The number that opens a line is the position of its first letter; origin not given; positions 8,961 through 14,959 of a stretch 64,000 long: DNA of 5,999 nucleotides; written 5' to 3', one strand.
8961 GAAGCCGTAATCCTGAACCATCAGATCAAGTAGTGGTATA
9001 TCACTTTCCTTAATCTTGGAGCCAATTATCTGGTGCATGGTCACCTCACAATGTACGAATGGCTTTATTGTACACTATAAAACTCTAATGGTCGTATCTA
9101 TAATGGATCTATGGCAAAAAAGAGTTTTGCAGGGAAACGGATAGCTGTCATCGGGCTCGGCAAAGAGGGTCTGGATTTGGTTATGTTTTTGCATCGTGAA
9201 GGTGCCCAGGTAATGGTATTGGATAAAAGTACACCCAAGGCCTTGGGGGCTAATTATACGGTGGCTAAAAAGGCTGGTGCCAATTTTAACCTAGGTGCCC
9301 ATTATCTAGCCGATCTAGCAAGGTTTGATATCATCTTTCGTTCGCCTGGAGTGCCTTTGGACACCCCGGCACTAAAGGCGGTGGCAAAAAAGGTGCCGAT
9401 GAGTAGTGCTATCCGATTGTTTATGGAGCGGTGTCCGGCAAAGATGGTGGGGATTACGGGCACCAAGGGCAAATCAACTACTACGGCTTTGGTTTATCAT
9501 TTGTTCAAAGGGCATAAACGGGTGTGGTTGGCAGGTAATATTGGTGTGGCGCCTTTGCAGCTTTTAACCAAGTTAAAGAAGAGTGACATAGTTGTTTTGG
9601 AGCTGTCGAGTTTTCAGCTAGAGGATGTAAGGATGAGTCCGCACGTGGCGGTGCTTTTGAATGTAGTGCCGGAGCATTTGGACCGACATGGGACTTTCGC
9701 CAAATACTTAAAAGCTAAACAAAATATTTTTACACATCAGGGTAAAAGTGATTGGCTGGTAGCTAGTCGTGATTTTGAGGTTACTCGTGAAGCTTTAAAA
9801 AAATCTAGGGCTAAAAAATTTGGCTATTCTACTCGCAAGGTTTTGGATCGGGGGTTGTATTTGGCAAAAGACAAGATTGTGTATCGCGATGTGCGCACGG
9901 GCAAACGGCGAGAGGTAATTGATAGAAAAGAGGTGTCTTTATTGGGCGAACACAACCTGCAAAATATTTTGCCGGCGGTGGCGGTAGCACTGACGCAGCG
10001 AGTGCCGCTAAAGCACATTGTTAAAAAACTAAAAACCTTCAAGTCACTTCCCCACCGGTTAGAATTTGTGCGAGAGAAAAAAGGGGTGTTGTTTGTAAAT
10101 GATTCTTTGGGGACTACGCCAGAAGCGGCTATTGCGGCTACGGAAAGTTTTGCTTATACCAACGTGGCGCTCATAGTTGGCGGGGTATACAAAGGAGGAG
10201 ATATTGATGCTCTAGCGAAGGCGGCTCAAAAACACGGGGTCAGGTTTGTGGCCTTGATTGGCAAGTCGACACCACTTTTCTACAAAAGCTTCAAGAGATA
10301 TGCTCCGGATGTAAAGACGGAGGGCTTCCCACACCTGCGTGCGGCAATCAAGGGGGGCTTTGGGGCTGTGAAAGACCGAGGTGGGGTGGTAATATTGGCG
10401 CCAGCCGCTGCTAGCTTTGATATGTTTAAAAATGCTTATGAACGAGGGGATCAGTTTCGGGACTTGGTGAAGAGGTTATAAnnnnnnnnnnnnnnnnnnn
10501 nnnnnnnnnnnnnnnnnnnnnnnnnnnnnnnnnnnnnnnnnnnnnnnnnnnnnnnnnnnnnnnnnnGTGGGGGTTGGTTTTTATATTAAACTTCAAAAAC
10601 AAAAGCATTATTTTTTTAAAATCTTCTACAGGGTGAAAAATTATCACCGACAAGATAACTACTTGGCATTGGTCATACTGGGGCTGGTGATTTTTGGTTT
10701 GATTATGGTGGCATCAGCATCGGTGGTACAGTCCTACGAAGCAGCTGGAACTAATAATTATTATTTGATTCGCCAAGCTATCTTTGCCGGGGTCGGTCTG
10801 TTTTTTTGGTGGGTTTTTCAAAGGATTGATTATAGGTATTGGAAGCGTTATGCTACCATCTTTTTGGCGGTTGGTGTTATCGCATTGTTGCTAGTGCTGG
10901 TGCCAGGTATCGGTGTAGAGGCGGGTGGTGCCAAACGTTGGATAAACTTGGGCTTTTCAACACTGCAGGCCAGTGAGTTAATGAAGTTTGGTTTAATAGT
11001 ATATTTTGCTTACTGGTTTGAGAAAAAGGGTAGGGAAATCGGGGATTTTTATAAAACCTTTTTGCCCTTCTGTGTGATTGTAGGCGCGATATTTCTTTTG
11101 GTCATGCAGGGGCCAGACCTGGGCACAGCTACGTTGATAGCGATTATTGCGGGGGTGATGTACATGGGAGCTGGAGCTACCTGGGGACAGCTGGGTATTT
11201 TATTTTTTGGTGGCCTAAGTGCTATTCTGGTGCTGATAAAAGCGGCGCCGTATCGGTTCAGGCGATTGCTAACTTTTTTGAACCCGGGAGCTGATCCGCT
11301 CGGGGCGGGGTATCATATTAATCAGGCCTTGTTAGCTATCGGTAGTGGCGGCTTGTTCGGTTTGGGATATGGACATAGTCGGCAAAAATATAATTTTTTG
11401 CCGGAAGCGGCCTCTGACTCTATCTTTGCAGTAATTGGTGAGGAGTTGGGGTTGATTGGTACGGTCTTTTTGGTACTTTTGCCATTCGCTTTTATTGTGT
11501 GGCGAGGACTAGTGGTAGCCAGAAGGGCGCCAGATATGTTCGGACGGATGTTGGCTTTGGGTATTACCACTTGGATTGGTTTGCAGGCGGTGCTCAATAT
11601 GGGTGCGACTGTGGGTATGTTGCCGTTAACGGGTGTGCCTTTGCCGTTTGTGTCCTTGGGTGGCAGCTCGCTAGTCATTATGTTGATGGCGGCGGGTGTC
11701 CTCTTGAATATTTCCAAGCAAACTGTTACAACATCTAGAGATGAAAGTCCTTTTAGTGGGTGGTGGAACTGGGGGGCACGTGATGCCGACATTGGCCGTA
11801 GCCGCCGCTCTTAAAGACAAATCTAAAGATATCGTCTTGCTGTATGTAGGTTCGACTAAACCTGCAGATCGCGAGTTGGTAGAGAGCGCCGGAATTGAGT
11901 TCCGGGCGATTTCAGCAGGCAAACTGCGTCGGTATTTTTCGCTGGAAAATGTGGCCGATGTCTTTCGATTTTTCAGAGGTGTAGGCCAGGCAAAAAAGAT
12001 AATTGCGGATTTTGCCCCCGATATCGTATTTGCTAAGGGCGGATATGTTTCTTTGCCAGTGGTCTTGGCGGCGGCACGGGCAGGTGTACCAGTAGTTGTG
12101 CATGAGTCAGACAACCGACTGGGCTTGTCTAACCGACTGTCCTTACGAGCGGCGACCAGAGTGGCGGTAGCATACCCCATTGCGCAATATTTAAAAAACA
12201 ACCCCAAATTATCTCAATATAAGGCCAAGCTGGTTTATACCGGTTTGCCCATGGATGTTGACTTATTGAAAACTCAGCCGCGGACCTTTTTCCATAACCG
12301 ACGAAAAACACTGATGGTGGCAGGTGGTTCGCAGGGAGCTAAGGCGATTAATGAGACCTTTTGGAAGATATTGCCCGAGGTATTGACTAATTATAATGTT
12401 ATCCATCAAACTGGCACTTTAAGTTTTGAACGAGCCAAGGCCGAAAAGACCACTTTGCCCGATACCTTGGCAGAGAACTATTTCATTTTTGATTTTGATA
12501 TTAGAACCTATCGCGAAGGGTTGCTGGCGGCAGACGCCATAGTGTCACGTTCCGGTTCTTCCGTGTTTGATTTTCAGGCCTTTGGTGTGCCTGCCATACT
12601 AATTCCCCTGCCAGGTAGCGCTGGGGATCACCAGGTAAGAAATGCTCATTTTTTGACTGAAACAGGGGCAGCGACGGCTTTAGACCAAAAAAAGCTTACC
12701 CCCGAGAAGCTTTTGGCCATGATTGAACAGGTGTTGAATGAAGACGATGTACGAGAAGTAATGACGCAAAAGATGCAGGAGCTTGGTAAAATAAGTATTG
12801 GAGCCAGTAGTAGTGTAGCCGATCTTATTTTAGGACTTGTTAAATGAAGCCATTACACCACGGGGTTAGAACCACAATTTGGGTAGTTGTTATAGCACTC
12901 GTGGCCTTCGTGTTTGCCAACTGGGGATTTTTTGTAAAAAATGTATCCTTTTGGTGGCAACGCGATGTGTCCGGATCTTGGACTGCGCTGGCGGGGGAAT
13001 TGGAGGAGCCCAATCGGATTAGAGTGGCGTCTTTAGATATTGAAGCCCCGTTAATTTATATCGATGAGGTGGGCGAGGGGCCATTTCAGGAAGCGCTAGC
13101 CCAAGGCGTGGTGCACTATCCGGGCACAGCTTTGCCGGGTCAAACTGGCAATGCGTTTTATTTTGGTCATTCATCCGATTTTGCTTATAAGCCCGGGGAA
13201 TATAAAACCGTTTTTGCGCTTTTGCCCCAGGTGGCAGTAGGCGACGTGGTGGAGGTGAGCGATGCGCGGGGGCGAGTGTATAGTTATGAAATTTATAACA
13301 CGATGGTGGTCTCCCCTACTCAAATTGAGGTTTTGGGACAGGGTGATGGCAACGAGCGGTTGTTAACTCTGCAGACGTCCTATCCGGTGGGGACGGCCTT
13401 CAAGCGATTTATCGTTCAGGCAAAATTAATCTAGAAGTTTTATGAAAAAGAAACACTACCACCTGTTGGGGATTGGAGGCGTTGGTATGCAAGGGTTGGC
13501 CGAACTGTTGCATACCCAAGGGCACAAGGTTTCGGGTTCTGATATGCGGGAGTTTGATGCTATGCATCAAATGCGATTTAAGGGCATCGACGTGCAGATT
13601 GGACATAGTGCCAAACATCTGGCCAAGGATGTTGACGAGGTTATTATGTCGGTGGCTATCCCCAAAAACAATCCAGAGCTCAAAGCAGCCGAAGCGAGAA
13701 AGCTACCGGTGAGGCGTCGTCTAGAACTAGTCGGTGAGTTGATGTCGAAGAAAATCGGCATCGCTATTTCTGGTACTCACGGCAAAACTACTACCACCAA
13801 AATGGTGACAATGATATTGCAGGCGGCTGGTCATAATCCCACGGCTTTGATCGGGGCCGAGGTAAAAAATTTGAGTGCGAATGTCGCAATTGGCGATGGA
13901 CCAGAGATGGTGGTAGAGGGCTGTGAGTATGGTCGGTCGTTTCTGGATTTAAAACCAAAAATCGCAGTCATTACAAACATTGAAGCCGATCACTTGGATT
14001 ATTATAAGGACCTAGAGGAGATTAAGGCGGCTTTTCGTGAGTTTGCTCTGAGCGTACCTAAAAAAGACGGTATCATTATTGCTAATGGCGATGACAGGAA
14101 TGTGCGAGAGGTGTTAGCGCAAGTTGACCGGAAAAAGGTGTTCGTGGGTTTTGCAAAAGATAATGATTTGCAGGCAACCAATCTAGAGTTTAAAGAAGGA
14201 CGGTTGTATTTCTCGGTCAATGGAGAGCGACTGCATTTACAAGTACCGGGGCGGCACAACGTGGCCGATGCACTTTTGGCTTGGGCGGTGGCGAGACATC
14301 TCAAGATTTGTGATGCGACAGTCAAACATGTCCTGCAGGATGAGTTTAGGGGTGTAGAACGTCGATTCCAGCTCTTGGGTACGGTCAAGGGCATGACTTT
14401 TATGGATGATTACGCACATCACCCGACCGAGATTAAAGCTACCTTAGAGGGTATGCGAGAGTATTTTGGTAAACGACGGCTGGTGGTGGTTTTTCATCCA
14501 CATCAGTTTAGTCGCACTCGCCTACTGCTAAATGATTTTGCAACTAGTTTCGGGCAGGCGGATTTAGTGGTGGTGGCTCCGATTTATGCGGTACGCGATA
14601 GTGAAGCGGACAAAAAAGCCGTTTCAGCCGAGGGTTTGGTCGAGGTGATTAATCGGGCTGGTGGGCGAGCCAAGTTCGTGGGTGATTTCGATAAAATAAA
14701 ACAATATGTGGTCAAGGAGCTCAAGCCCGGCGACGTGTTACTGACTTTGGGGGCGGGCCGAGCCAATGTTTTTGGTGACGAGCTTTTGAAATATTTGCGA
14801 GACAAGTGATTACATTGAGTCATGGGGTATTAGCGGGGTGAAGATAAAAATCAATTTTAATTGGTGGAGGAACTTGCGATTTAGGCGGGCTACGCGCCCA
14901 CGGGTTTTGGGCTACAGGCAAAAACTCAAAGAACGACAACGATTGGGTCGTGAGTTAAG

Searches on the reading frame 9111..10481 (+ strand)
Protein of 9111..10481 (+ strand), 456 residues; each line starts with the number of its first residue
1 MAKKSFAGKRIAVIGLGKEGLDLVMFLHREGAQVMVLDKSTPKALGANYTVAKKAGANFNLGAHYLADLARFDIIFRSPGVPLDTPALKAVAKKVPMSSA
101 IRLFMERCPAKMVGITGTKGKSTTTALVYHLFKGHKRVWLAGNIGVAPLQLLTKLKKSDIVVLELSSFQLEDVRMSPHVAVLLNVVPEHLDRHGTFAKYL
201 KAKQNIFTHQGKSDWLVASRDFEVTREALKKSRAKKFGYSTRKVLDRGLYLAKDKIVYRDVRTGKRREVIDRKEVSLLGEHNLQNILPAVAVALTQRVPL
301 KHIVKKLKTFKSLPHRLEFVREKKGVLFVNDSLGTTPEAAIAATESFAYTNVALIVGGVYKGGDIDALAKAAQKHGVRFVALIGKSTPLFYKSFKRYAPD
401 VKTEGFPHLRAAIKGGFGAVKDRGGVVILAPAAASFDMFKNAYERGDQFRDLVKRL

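Call 36: search_protein_families(library=pfam, max_evalue=0.001, proteins=[window:9111-10481:+])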
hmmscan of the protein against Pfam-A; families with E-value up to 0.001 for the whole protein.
window:9111-10481:+ (456 aa): 3 families
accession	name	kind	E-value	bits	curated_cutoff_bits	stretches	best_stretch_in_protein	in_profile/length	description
PF08245.18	Mur_ligase_M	-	1.6e-28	100.5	24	1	115-293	1-200/200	Mur ligase middle domain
PF21799.2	MurD-like_N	-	4.5e-12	46.5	27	1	9-94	1-82/88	Mur ligase MurD-like, N-terminal domain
PF02875.26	Mur_ligase_C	-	1.1e-07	33.2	28.4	1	315-431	1-125/127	Mur ligase, glutamate ligase domain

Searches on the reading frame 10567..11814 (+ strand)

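Call 36: search_protein_families(library=pfam, max_evalue=0.001, proteins=[window:10567-11814:+])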
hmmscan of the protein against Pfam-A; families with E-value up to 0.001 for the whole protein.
window:10567-11814:+ (415 aa): 1 family
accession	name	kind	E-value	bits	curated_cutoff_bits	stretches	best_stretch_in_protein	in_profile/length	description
PF01098.24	FTSW_RODA_SPOVE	-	2.8e-103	346.1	26.4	1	34-386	5-354/356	Cell cycle protein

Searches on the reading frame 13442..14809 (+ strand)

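Call 36: search_protein_families(library=pfam, max_evalue=0.001, proteins=[window:13442-14809:+])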
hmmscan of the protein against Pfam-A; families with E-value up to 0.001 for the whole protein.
window:13442-14809:+ (455 aa): 3 families
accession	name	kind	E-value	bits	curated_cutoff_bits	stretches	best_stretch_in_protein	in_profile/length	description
PF08245.18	Mur_ligase_M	-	1.4e-28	100.7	24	1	109-284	1-200/200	Mur ligase middle domain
PF02875.26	Mur_ligase_C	-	5.3e-25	89.1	28.4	1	307-439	1-127/127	Mur ligase, glutamate ligase domain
PF01225.30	Mur_ligase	-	1.6e-22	80.1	21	1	5-103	1-93/95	Mur ligase family, catalytic domain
